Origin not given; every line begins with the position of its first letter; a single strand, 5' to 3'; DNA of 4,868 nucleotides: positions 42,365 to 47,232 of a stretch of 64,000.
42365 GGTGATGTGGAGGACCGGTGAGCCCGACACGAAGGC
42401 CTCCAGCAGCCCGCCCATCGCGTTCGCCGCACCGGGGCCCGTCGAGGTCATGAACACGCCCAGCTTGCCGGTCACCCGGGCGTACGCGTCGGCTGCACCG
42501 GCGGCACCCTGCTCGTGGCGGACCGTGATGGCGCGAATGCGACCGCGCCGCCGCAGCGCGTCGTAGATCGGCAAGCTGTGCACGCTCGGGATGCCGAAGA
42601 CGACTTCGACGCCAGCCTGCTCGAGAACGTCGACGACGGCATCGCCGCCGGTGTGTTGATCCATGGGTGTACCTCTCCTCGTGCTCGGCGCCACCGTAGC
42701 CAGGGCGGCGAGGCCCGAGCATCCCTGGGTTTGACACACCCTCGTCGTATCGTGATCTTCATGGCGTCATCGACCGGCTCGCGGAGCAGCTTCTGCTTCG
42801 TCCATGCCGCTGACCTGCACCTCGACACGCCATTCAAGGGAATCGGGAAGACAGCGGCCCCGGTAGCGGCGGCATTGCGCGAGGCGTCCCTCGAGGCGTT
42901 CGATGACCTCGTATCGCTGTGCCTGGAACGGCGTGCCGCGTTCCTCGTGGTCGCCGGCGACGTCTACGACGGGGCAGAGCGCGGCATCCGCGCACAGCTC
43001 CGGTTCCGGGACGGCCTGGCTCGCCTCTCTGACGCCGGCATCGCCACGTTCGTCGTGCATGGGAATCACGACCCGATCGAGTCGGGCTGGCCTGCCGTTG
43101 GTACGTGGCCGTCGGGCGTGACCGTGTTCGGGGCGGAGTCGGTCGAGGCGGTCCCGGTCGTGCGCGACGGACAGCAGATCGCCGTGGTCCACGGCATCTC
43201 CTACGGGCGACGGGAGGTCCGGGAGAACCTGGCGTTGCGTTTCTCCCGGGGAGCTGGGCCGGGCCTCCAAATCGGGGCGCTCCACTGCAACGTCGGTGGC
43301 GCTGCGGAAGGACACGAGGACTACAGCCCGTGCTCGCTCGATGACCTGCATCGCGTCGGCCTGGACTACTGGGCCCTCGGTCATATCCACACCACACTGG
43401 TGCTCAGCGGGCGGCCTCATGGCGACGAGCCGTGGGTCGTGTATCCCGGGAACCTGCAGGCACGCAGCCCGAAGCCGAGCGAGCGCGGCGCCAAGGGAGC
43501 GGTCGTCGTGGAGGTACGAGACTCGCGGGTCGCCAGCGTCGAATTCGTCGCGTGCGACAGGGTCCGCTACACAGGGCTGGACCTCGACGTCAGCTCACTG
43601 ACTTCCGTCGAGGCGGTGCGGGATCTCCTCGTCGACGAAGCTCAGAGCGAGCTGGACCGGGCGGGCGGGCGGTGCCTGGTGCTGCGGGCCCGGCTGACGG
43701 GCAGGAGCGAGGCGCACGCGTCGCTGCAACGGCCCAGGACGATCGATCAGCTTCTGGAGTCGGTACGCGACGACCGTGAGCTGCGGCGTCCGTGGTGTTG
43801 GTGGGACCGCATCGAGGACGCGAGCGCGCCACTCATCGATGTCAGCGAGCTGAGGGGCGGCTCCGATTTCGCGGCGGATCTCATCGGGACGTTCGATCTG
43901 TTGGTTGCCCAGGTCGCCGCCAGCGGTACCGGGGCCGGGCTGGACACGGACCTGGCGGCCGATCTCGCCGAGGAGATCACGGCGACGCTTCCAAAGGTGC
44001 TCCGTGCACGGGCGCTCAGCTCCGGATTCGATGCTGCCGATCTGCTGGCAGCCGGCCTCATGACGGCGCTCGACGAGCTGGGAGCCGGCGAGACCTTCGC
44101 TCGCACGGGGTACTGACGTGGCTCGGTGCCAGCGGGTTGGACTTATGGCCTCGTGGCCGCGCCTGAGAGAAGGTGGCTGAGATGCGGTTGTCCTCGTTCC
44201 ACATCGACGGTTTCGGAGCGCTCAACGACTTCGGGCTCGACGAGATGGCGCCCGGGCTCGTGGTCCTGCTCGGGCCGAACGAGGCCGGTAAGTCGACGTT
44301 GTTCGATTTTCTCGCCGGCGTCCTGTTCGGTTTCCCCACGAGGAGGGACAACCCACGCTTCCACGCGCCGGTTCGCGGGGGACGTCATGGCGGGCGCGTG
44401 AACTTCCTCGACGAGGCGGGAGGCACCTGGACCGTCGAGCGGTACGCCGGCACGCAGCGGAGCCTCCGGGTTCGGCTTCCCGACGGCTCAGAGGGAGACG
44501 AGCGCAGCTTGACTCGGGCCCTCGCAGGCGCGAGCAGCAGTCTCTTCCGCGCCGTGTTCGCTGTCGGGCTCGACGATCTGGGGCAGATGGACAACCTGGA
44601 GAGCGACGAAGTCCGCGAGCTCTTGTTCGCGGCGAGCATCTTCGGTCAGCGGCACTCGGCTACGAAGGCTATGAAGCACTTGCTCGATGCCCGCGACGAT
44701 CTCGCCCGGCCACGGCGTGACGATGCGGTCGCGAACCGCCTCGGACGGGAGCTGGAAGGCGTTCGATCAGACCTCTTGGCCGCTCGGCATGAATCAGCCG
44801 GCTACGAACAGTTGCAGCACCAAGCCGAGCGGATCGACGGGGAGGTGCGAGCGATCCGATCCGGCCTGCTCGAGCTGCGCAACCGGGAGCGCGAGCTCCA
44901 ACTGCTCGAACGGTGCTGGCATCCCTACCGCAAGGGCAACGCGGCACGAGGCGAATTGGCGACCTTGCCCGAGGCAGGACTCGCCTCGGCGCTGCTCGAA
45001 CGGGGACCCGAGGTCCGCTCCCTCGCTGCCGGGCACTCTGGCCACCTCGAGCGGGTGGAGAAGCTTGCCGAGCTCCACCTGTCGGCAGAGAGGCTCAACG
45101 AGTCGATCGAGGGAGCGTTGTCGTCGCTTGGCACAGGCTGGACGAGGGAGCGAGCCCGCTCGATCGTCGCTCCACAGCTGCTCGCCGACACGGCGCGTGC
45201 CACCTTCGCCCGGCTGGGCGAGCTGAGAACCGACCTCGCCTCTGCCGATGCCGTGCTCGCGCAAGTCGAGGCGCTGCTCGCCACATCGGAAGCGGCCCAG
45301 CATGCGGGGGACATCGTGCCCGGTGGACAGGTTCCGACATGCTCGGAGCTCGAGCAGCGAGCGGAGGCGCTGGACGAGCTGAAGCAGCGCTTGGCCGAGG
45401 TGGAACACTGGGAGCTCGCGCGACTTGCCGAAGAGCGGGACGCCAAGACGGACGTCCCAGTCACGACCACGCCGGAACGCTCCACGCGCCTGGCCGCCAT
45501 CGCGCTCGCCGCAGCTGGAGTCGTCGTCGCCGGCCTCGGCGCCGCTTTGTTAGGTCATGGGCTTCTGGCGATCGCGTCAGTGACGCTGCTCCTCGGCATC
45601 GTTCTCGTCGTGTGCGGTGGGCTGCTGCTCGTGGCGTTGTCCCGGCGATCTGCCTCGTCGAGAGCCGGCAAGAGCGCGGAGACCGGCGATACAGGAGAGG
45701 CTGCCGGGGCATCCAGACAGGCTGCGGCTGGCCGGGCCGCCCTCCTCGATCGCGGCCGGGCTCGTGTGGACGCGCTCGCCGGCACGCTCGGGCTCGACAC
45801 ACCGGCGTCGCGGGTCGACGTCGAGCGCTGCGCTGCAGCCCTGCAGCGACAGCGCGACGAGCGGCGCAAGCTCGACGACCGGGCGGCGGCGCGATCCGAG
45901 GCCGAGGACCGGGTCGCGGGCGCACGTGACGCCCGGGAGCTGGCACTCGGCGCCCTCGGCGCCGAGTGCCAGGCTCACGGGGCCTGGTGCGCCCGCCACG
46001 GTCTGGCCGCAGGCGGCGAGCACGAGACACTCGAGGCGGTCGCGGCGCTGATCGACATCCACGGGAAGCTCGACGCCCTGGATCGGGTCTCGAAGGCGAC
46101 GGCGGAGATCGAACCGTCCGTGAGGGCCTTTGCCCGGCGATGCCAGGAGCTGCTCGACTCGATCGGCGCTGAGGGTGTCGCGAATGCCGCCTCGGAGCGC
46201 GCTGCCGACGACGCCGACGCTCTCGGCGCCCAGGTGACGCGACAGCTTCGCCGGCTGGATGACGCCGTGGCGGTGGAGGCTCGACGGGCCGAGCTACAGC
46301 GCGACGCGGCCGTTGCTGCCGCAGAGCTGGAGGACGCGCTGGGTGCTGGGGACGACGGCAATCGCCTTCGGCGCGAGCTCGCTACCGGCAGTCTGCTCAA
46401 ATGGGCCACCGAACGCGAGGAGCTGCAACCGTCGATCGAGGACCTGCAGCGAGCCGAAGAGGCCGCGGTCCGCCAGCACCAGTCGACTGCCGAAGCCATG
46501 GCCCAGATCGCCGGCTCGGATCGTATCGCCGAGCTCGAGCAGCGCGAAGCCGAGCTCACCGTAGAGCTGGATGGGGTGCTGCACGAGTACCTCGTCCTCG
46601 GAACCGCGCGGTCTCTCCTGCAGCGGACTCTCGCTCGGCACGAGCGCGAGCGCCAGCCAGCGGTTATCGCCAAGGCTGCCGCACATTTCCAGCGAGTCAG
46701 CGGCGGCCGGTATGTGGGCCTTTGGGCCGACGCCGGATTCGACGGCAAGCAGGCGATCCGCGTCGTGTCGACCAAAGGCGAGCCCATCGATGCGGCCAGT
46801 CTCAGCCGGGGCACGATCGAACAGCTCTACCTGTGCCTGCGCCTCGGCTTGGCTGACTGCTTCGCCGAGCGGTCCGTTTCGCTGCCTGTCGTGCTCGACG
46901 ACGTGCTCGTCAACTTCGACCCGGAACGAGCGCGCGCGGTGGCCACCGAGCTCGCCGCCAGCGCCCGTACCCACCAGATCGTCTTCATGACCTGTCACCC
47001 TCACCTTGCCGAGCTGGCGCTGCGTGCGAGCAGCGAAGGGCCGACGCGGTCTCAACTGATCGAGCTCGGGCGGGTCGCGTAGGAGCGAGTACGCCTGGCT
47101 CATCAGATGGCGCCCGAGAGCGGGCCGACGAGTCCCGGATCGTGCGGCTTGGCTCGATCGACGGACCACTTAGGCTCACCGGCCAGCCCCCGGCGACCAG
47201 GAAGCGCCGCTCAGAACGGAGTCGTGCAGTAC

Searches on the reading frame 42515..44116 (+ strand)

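Call 88: search_protein_families(library=pfam, proteins=[window:42515-44116:+], max_evalue=0.00001)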
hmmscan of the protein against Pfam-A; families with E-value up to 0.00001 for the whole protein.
window:42515-44116:+ (533 aa): 1 family
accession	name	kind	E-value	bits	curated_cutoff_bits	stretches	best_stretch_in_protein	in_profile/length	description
PF00149.33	Metallophos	-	1.6e-11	45.4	21.5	1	95-293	3-190/191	Calcineurin-like phosphoesterase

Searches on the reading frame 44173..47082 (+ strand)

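Call 88: search_protein_families(library=pfam, proteins=[window:44173-47082:+], max_evalue=0.00001)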
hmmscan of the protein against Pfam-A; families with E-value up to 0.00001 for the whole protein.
window:44173-47082:+ (969 aa): 2 families
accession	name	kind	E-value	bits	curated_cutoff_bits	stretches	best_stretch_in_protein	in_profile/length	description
PF13514.12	AAA_27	-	2e-17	63.9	22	1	4-200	1-195/206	AAA domain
PF13476.12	AAA_23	-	3.1e-09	38.2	27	1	10-69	3-56/201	AAA domain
